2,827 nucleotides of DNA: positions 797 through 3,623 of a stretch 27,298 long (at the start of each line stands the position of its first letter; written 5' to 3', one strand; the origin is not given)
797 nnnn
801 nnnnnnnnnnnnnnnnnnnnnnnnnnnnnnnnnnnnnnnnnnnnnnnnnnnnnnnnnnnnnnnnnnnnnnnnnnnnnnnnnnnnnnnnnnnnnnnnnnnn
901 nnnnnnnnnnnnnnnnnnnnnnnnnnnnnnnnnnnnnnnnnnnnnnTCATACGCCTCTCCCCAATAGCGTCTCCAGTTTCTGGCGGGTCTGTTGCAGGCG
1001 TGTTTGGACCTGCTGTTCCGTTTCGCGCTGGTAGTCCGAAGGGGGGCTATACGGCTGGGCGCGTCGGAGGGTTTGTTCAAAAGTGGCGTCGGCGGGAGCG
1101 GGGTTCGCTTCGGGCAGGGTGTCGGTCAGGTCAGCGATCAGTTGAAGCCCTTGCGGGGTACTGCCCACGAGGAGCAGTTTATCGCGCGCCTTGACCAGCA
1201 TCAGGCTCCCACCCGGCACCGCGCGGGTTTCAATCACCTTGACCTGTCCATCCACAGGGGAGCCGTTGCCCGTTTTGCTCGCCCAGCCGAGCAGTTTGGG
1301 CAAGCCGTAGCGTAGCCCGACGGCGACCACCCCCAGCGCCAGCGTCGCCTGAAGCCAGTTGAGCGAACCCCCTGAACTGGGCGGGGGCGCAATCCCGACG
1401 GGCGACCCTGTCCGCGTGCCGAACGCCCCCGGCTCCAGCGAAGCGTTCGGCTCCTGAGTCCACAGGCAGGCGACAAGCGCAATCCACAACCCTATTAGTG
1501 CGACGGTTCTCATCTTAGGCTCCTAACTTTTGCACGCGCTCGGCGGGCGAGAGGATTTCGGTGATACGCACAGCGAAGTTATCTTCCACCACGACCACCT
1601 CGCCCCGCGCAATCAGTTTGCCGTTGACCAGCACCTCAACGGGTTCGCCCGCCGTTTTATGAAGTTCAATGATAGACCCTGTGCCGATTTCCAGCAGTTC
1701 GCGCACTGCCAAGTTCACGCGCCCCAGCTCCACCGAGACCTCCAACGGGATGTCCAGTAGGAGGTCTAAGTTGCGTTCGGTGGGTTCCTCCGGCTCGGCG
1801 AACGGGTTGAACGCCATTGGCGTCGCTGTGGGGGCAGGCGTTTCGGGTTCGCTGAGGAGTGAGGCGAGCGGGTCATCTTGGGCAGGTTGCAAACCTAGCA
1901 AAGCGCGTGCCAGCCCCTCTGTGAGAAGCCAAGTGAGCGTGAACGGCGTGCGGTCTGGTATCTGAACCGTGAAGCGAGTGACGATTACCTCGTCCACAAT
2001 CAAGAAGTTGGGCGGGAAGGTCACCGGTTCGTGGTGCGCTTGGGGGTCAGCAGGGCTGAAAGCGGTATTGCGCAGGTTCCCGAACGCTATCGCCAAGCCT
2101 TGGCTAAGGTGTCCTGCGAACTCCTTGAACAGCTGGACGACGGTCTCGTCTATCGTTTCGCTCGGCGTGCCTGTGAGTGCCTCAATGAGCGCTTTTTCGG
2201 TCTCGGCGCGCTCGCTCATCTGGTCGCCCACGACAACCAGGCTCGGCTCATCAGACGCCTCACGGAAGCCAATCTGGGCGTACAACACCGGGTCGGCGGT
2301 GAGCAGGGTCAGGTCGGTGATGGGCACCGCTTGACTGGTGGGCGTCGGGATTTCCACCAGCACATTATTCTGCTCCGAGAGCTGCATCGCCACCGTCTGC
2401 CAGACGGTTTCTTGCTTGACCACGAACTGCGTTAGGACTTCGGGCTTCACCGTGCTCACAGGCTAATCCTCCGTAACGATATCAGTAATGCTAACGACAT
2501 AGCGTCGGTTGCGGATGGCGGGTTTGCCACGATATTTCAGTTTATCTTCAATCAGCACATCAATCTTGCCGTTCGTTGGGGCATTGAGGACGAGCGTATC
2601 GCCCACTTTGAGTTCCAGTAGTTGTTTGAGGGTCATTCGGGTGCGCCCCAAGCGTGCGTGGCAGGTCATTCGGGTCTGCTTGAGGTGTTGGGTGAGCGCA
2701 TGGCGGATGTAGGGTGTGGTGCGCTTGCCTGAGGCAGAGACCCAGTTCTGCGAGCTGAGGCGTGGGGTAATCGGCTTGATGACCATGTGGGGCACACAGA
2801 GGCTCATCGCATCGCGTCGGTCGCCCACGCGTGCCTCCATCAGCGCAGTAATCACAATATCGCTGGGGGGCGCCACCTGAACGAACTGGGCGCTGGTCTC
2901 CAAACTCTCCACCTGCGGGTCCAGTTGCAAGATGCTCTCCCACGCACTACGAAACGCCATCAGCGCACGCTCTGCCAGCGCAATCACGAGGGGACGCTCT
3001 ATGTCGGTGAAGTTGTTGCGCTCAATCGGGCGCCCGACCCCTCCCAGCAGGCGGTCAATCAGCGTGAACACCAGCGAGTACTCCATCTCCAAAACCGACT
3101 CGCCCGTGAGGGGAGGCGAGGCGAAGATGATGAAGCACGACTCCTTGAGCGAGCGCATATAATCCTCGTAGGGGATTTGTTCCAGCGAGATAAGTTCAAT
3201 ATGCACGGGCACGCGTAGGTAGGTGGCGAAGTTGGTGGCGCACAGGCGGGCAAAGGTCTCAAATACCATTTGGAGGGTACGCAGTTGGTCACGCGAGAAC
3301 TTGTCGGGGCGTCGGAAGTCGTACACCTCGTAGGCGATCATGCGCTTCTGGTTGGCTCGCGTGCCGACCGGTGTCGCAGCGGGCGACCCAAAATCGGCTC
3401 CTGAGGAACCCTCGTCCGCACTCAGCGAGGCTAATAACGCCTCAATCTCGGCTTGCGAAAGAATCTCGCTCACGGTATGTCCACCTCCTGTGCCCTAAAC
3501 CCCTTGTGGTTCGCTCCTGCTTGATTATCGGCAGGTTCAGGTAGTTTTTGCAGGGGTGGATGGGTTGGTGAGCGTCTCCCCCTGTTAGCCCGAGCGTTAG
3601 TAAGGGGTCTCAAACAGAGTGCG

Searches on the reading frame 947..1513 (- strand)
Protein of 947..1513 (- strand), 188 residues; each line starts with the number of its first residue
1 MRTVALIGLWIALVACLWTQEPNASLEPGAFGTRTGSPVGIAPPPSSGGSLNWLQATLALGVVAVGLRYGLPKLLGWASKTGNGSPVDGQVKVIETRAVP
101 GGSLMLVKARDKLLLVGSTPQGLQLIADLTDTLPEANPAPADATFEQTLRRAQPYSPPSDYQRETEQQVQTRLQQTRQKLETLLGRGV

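Call 8: search_protein_families(library=pfam, proteins=[window:947-1513:-])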
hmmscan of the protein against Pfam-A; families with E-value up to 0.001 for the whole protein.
window:947-1513:- (188 aa): 1 family
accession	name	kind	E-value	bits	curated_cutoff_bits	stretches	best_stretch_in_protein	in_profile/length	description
PF04347.18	FliO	-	3.8e-08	33.7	22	1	85-152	16-89/91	Flagellar biosynthesis protein, FliO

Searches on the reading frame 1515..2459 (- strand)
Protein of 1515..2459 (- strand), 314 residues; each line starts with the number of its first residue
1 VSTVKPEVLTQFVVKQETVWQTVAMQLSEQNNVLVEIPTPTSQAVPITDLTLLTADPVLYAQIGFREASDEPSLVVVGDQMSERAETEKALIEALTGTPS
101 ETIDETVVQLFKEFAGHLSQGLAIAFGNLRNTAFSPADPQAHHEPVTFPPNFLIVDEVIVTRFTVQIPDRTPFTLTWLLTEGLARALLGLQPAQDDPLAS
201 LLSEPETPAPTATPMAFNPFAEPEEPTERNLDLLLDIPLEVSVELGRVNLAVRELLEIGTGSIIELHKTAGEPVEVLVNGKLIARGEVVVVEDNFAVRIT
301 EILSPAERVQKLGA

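Call 8: search_protein_families(library=pfam, proteins=[window:1515-2459:-])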
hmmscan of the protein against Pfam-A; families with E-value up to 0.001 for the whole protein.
window:1515-2459:- (314 aa): 1 family
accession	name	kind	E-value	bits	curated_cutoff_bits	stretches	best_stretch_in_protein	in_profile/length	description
PF01052.25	FliMN_C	-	3.5e-26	91.4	23.8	1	233-303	2-72/73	Type III flagellar switch regulator (C-ring) FliN C-term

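Call 51: search_protein_families(library=ncbifam, proteins=[window:1515-2459:-])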
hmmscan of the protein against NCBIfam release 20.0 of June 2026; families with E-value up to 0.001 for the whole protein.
window:1515-2459:- (314 aa): 12 families
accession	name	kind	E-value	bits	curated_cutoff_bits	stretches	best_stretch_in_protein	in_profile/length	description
NF005995.1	PRK08119.1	equivalog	7.8e-38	130.9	218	1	210-309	276-376/376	flagellar motor switch phosphatase FliY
TIGR02480.1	fliN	equivalog_domain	3.2e-30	103.8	84.05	1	230-304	1-75/77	flagellar motor switch protein FliN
NF006273.1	PRK08433.1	equivalog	7e-22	77.6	114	1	229-310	13-94/100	flagellar motor switch protein FliN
NF006272.1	PRK08432.1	equivalog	3.2e-21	76.1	219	1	228-312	189-273/274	flagellar motor switch protein FliY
TIGR02551.1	SpaO_YscQ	equivalog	4.4e-20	72.8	100.8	1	208-301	205-299/300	type III secretion system cytoplasmic ring protein SctQ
NF005275.1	PRK06782.1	equivalog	2.3e-17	63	681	1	204-303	417-516/516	flagellar motor switch protein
TIGR01397.1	fliM_switch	equivalog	4.2e-10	39.3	219.6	1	233-301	249-317/320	flagellar motor switch protein FliM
NF006018.0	PRK08158.1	equivalog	9.6e-10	37.9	223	1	225-307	218-300/303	YscQ/HrcQ family type III secretion apparatus protein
NF005276.0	PRK06788.1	equivalog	3.3e-09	36.8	98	1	218-303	14-100/119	flagellar motor switch protein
NF005956.0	PRK08035.1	equivalog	2.9e-08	33.3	230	1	234-301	248-315/323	YscQ/HrcQ family type III secretion apparatus protein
NF004605.0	PRK05933.1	equivalog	4.5e-07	29.2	536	1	234-302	303-372/372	type III secretion system protein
NF005277.0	PRK06789.1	equivalog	9e-07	28.8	81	1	235-302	5-72/74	flagellar motor switch protein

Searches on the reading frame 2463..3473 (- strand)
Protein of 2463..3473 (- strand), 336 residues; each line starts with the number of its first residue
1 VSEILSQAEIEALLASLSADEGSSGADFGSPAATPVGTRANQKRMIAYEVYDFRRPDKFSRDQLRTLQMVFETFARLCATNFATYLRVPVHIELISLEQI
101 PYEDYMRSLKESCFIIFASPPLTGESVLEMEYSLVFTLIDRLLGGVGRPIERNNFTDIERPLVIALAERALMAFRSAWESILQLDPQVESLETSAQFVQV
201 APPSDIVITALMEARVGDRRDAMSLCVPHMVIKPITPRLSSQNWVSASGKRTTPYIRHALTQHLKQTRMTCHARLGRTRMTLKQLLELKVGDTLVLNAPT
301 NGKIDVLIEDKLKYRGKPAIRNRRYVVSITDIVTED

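Call 8: search_protein_families(library=pfam, proteins=[window:2463-3473:-])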
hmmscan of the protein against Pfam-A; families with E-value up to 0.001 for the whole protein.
window:2463-3473:- (336 aa): 2 families
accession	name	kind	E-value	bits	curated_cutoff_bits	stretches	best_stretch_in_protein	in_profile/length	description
PF02154.20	FliM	-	4e-51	174.1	27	1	51-239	1-192/192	Flagellar motor switch protein FliM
PF01052.25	FliMN_C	-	3.9e-20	72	23.8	1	262-333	1-72/73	Type III flagellar switch regulator (C-ring) FliN C-term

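Call 39: find_related_loci(query=window:2463-3470:-, collection=metagenome_contigs, flank=6000)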
Query window:2463-3470:- (335 aa) in metagenome_contigs; peptide patterns used: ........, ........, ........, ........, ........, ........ (x = any residue, [..] = any of these).
219 stretches matched a pattern; 38 encode a relative of the query (tblastn E <= 1e-3); 38 distinct loci.
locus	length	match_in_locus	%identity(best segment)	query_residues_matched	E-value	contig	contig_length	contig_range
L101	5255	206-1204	78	1-335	0e+0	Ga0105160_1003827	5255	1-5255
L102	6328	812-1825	76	1-335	0e+0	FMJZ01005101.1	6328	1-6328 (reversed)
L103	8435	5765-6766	78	1-335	0e+0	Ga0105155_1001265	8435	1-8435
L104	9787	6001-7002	77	1-335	0e+0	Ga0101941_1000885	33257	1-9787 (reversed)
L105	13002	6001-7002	77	1-335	0e+0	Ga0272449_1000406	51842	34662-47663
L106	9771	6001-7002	77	1-335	0e+0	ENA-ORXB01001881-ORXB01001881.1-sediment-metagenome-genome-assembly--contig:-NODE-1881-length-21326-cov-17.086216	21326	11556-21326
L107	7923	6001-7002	77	1-335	0e+0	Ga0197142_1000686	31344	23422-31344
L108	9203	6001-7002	76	1-335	0e+0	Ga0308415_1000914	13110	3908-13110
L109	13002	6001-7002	76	1-335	0e+0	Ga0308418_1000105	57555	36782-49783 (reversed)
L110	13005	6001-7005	78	1-335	1e-180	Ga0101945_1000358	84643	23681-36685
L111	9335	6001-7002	76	1-335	2e-180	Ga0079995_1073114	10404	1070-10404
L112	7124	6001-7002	76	1-335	7e-180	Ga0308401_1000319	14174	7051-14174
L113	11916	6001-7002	76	1-335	6e-180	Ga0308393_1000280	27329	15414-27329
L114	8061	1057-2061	78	1-335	7e-180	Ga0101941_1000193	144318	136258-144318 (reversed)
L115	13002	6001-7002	76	1-335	9e-180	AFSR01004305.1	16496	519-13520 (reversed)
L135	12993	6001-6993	77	1-335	6e-175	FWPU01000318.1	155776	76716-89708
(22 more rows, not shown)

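Call 51: search_protein_families(library=ncbifam, proteins=[window:2463-3473:-])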
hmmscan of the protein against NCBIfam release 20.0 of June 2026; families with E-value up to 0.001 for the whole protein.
window:2463-3473:- (336 aa): 7 families
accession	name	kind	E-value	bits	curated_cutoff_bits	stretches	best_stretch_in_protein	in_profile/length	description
TIGR01397.1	fliM_switch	equivalog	1.9e-76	257.2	219.6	1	3-332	1-318/320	flagellar motor switch protein FliM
NF005194.1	PRK06666.1-5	equivalog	5.2e-29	101.5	206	1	1-315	1-308/327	flagellar motor switch protein FliM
TIGR02480.1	fliN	equivalog_domain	7.6e-11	41.8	84.05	1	262-335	3-76/77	flagellar motor switch protein FliN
NF005995.1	PRK08119.1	equivalog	5.4e-06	26.1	218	1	273-335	310-372/376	flagellar motor switch phosphatase FliY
NF006272.1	PRK08432.1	equivalog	1.2e-05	25.1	219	1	264-334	195-265/274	flagellar motor switch protein FliY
TIGR02551.1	SpaO_YscQ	equivalog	6e-05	23.1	100.8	1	239-299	109-169/300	type III secretion system cytoplasmic ring protein SctQ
NF006273.1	PRK08433.1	equivalog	6.8e-05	23.1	114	1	266-333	20-87/100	flagellar motor switch protein FliN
